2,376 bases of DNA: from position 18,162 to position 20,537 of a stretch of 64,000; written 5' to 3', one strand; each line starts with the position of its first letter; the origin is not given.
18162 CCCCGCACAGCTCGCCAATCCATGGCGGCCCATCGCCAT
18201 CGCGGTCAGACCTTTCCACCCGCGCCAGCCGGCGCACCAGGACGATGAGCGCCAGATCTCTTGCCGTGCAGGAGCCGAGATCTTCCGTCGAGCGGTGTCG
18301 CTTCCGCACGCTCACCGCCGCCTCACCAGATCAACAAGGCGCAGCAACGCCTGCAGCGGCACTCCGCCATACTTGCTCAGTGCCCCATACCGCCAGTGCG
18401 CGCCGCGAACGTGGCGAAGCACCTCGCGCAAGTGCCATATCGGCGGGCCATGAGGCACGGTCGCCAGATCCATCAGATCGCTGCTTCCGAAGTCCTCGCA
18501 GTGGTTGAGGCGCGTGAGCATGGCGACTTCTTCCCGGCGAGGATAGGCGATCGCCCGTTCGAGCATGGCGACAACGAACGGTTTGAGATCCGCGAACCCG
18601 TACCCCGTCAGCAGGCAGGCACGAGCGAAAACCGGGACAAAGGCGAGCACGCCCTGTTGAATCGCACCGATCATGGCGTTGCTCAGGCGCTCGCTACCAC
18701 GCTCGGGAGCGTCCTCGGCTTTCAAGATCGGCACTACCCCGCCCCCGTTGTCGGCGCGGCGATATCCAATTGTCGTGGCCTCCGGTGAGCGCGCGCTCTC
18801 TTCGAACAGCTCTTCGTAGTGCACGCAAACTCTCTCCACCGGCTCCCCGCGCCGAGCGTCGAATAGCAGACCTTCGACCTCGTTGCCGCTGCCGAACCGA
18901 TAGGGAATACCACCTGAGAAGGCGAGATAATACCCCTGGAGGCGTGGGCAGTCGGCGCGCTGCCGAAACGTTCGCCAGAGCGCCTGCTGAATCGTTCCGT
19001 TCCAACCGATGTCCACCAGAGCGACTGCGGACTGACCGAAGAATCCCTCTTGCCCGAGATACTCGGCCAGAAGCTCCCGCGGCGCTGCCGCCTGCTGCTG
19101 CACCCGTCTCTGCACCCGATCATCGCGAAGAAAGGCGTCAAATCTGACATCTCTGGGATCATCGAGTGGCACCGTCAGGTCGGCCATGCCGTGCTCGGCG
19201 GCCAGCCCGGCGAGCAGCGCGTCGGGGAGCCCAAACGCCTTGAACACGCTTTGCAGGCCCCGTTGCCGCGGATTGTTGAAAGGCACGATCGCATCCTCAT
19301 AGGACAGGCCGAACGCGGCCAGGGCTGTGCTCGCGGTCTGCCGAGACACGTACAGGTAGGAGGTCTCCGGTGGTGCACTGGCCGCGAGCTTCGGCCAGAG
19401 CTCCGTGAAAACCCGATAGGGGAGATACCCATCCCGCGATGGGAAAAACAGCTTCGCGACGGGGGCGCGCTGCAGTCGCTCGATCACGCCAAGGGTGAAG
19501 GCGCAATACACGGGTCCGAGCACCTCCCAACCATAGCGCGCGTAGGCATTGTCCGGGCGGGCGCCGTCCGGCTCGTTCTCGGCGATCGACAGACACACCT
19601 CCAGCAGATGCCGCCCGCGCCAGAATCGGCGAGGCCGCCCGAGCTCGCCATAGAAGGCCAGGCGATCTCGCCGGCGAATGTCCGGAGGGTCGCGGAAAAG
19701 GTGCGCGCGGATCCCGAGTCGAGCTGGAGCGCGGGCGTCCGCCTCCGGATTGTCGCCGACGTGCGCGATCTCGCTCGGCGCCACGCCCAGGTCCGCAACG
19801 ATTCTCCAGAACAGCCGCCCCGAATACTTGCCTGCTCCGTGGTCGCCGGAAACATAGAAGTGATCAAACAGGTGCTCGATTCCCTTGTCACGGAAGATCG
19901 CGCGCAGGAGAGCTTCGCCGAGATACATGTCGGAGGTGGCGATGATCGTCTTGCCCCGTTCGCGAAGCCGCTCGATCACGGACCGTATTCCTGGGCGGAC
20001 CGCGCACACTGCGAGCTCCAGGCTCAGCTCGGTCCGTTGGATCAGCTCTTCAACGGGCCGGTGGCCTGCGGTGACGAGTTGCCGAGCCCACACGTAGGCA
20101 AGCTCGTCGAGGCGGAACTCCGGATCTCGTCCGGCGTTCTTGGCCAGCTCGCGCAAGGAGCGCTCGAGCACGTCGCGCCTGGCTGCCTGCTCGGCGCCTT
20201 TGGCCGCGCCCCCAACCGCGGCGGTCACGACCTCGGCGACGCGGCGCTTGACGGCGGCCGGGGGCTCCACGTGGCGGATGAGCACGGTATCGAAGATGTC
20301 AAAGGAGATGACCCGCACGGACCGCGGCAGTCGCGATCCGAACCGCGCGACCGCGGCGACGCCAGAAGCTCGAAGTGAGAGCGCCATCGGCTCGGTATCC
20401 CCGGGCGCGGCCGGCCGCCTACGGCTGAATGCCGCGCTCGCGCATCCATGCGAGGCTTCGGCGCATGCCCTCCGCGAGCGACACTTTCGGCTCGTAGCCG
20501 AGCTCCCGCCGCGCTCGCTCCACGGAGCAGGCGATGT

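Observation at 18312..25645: Four-gene operon (polytopic membrane protein, GMC oxidoreductase, SDR epimerase, HAD-like protein) with start/stop overlaps and a divergent second SDR: putative lipid or polyprenyl-sugar modification module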

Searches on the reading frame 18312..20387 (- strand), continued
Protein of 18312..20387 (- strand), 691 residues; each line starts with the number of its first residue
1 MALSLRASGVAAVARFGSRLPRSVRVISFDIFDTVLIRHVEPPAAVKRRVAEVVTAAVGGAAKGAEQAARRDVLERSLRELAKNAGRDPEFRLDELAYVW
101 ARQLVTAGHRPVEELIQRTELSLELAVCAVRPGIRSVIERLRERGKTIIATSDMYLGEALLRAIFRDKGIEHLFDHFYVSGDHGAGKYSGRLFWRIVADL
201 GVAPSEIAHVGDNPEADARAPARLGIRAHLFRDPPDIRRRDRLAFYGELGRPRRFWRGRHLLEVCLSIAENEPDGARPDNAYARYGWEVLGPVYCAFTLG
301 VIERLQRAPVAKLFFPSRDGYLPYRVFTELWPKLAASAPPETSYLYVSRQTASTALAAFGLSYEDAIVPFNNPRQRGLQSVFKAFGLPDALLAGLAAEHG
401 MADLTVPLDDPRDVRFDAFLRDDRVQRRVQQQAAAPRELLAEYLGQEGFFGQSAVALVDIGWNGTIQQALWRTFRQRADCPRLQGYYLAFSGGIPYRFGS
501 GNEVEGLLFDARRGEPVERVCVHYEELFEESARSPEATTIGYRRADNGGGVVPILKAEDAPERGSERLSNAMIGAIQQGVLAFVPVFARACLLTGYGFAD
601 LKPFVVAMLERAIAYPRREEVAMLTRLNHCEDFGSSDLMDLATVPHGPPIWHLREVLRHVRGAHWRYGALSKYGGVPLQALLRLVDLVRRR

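Call 48: find_encoding_contigs(protein=P0150, flank=9000, max_places=1)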
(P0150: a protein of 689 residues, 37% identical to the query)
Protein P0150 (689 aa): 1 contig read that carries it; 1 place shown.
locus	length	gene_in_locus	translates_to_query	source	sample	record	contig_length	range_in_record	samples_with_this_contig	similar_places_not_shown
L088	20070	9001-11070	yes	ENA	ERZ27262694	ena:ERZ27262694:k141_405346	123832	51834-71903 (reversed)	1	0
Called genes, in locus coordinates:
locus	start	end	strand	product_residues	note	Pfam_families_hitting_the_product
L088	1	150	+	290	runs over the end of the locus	PF13489:Methyltransf_23, PF13649:Methyltransf_25, PF13847:Methyltransf_31, PF08241:Methyltransf_11, PF08242:Methyltransf_12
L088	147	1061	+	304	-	PF00535:Glycos_transf_2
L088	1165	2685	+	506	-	-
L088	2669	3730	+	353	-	-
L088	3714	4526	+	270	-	PF01061:ABC2_membrane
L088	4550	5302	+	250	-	PF02585:PIG-L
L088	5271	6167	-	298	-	PF00535:Glycos_transf_2, PF13641:Glyco_tranf_2_3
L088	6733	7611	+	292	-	PF00535:Glycos_transf_2, PF10111:Glyco_tranf_2_2 (weak)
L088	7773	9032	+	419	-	PF00535:Glycos_transf_2, PF10111:Glyco_tranf_2_2, PF13641:Glyco_tranf_2_3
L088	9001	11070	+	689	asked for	PF00702:Hydrolase, PF13419:HAD_2 (weak)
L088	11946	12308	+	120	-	PF00072:Response_reg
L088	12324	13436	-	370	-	PF22784:PTP-SAK, PF00782:DSPc, PF22741:PTP-NADK, PF22785:Tc-R-P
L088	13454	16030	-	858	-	PF01326:PPDK_N, PF00391:PEP-utilizers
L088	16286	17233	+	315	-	PF00586:AIRS, PF02769:AIRS_C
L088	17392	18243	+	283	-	PF01641:SelR, PF01625:PMSR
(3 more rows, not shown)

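Call 87: search_solved_structures(query=A7, max_evalue=0.0001)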
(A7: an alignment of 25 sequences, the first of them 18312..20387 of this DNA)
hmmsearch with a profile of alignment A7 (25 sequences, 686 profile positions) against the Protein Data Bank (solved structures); distinct sequences matched with E-value up to 0.0001: 30.
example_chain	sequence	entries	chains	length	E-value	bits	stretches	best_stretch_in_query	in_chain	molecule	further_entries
7shg_A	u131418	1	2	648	2.2e-85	290.4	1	23-637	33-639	Ribofuranosyl transferase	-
9h50_A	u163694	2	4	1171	5.6e-55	189.9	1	29-475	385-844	Bcs3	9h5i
8a0c_A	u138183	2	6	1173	5.6e-55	189.9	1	29-475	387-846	Bcs3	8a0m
2om6_A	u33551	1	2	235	3.9e-15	58.3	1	23-240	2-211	Probable phosphoserine phosphatase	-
1x42_A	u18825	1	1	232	2.2e-11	45.8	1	93-241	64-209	hypothetical protein PH0459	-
3u26_A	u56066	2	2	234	6.3e-11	44.3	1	91-241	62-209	PF00702 domain protein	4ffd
6q7n_A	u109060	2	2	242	6.8e-11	44.2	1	91-242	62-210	BH32 | OE1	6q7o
7o1d_A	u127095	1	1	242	3.9e-10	41.7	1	73-243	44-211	BH32.7 protein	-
8bp1_A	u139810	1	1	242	4.3e-10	41.6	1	74-243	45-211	BHMeHis1.0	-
6q7q_A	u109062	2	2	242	5.2e-10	41.3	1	93-243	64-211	OE1.3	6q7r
6q7p_A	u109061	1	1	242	5.3e-10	41.3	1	93-243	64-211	OE1.2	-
2hoq_A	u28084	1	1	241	5.9e-10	41.1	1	126-248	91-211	Putative HAD-hydrolase PH1655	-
6z1k_A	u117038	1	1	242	6.9e-10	40.9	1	75-243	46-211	BH32.6 protein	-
9eqd_A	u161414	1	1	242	1.3e-09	40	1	72-243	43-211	CT1.5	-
3ib6_A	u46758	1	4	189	1.4e-09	39.9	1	129-239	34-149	Uncharacterized protein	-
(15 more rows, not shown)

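Call 102: find_related_loci(query=A7, collection=metagenome_contigs, flank=9000)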
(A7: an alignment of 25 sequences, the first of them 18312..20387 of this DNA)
Query A7 (691 aa) in metagenome_contigs; peptide patterns used: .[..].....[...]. (x = any residue, [..] = any of these).
257 stretches matched a pattern; 245 encode a relative of the query (tblastn E <= 1e-3); the best 80 are kept; 80 distinct loci.
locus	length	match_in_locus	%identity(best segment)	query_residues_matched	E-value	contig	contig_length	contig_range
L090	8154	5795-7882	41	1-691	1e-147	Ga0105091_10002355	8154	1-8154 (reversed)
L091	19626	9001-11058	42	5-691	2e-147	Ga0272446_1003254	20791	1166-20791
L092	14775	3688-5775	41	1-691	7e-147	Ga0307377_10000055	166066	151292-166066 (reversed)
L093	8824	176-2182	40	23-691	9e-144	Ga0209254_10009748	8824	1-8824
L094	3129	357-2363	40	23-691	9e-151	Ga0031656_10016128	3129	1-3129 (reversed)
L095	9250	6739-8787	40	10-691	4e-143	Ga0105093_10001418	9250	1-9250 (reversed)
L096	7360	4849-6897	40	10-691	3e-143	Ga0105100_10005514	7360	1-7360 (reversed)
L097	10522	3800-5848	40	10-691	8e-143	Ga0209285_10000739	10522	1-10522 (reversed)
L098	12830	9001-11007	40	24-691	3e-138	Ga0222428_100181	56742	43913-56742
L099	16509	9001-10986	40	23-684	2e-137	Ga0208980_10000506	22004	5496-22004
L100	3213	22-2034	40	25-690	6e-142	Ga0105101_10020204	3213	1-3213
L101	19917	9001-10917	38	23-670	2e-134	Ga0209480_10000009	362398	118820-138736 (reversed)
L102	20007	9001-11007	40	24-691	1e-131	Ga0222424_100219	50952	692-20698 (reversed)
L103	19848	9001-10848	42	26-645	5e-131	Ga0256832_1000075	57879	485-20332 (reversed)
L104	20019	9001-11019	40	24-691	1e-129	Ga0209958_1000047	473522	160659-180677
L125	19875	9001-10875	33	15-633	1e-81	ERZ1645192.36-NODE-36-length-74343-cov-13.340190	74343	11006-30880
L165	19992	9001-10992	30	17-661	6e-71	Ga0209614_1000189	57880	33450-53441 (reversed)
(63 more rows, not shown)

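Call 111: search_protein_families(library=pfam, max_evalue=0.001, proteins=[L165:6901-7824:+, L165:7956-8870:+, L165:11319-12956:+, L165:13039-14778:+, L165:14829-16019:+, L165:16157-18022:+, L165:18070-19053:+, L165:4121-6736:+])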
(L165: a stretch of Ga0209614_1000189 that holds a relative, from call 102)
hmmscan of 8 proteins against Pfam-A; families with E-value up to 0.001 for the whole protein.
L165:6901-7824:+ (307 aa): 2 families
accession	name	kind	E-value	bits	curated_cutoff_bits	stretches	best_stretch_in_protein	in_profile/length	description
PF13578.12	Methyltransf_24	-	1.2e-14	55.5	26.3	1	151-261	2-104/105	Methyltransferase domain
PF05711.17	TylF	-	3.3e-13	49.9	23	1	203-270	173-237/264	Macrocin-O-methyltransferase (TylF)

L165:7956-8870:+ (304 aa): 3 families
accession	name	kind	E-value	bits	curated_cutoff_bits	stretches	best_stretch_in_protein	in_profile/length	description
PF00535.33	Glycos_transf_2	-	1.2e-31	110.4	23.3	1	5-135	1-132/168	Glycosyl transferase family 2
PF13641.12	Glyco_tranf_2_3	-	2e-12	48.1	27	1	2-194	1-194/230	Glycosyltransferase like family 2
PF10111.15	Glyco_tranf_2_2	-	6.2e-11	42.7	27.3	1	5-101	1-103/276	Glycosyltransferase like family 2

L165:11319-12956:+ (545 aa): 1 family
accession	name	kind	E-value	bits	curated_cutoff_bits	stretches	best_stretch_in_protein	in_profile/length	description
PF01757.29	Acyl_transf_3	-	1.2e-20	74.3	31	1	217-533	2-322/326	Acyltransferase domain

L165:13039-14778:+ (579 aa): 6 families
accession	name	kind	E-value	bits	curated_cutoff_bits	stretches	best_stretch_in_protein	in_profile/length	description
PF01266.30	DAO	-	2e-42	146.4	27.9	1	34-379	1-316/353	FAD dependent oxidoreductase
PF16901.10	DAO_C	-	1.5e-21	77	31.4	1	439-562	1-125/126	C-terminal domain of alpha-glycerophosphate oxidase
PF00890.30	FAD_binding_2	-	9.5e-08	32.1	20.4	1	34-259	1-206/414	FAD binding domain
PF12831.13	FAD_oxidored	-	1.6e-07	31.5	27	1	34-80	1-48/416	FAD dependent oxidoreductase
PF13450.12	NAD_binding_8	-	2.6e-05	24.8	21.9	1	37-72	1-37/68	NAD(P)-binding Rossmann-like domain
PF01494.25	FAD_binding_3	-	0.00063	19.5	22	0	33-65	2-34/349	FAD binding domain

L165:14829-16019:+ (396 aa): 5 families
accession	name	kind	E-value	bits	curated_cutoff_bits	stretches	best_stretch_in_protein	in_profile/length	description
PF00534.26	Glycos_transf_1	-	3.4e-15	56.4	26.4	1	202-368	1-170/172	Glycosyl transferases group 1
PF13692.12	Glyco_trans_1_4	-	1.2e-13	52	27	1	217-356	2-142/142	Glycosyl transferases group 1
PF13579.12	Glyco_trans_4_4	-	3.4e-11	44.2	29.7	1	19-188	2-154/158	Glycosyl transferase 4-like domain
PF13439.12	Glyco_transf_4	-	2.7e-07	31.2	28.5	1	30-186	14-159/170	Glycosyltransferase Family 4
PF13524.12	Glyco_trans_1_2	-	0.00074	19.9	25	0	277-385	33-143/144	Glycosyl transferase-like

L165:16157-18022:+ (621 aa): 5 families
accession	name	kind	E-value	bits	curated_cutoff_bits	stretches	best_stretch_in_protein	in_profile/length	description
PF00733.27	Asn_synthase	-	6e-96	322.6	21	1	237-616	3-353/354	Asparagine synthase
PF13537.11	GATase_7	-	9.4e-48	161.7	25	1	42-162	1-123/123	Glutamine amidotransferase domain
PF13522.11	GATase_6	-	2.6e-45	154.1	27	1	27-156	1-130/130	Glutamine amidotransferase domain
PF06508.19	QueC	-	6.1e-05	23.1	22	1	256-316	4-63/210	Queuosine biosynthesis protein QueC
PF12481.13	DUF3700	-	0.00011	22.3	27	1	58-160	70-176/228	Aluminium induced protein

L165:18070-19053:+ (327 aa): 10 families
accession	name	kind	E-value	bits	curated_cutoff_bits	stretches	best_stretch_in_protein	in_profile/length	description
PF01370.27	Epimerase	-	1.9e-41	142.5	20.9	1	3-227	1-240/240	NAD dependent epimerase/dehydratase family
PF01073.25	3Beta_HSD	-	8.3e-38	130.4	22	1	4-249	1-272/280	3-beta hydroxysteroid dehydrogenase/isomerase family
PF16363.11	GDP_Man_Dehyd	-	5e-30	105.5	27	1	4-317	1-332/332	GDP-mannose 4,6 dehydratase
PF13460.12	NAD_binding_10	-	4.6e-23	82.5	27.2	1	7-168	1-147/184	NAD(P)H-binding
PF07993.18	NAD_binding_4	-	1e-19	71.2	20.1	1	57-174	80-212/258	Male sterility protein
PF05368.20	NmrA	-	1e-15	58.6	27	1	2-118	4-111/298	NmrA-like family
PF04321.23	RmlD_sub_bind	-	1.5e-15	57.5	27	1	1-177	1-160/287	RmlD substrate binding domain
PF02719.21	Polysacc_synt_2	-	3.9e-13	49.7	20.2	1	3-114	1-128/293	Polysaccharide biosynthesis protein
PF02254.24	TrkA_N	-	4.3e-05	24.3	23.8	1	8-74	5-68/116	TrkA-N domain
PF00106.31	adh_short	-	0.00087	19.3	26.6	0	3-66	3-71/195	short chain dehydrogenase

L165:4121-6736:+ (871 aa): 3 families
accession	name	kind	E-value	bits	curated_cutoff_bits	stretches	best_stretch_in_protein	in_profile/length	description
PF00535.33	Glycos_transf_2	-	3.3e-35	121.9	23.3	1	352-477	1-124/168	Glycosyl transferase family 2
PF10111.15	Glyco_tranf_2_2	-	6.2e-10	39.5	27.3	1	352-544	1-213/276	Glycosyltransferase like family 2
PF13641.12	Glyco_tranf_2_3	-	6.1e-09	36.7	27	1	351-510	3-160/230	Glycosyltransferase like family 2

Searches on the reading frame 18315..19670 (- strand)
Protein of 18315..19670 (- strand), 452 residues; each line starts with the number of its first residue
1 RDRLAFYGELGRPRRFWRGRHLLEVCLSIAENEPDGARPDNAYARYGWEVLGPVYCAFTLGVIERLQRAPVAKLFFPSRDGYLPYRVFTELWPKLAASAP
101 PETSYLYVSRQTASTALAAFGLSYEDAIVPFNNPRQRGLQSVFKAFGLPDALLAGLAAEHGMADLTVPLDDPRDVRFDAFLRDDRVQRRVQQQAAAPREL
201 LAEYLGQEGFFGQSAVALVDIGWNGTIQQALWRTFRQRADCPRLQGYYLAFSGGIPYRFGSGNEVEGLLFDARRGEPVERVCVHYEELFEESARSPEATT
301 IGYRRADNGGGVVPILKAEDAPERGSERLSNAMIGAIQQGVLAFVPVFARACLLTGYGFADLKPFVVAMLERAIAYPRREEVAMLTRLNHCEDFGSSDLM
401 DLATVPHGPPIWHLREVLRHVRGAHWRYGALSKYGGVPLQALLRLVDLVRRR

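Call 8: search_protein_families(library=pfam, proteins=[window:18315-19670:-], max_evalue=10)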
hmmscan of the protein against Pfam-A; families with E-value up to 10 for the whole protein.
seq(452 aa): 1 family
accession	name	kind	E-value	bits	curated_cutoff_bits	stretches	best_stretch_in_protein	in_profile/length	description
PF01850.27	PIN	-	0.1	13.7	23.6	1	81-163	31-106/120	PIN domain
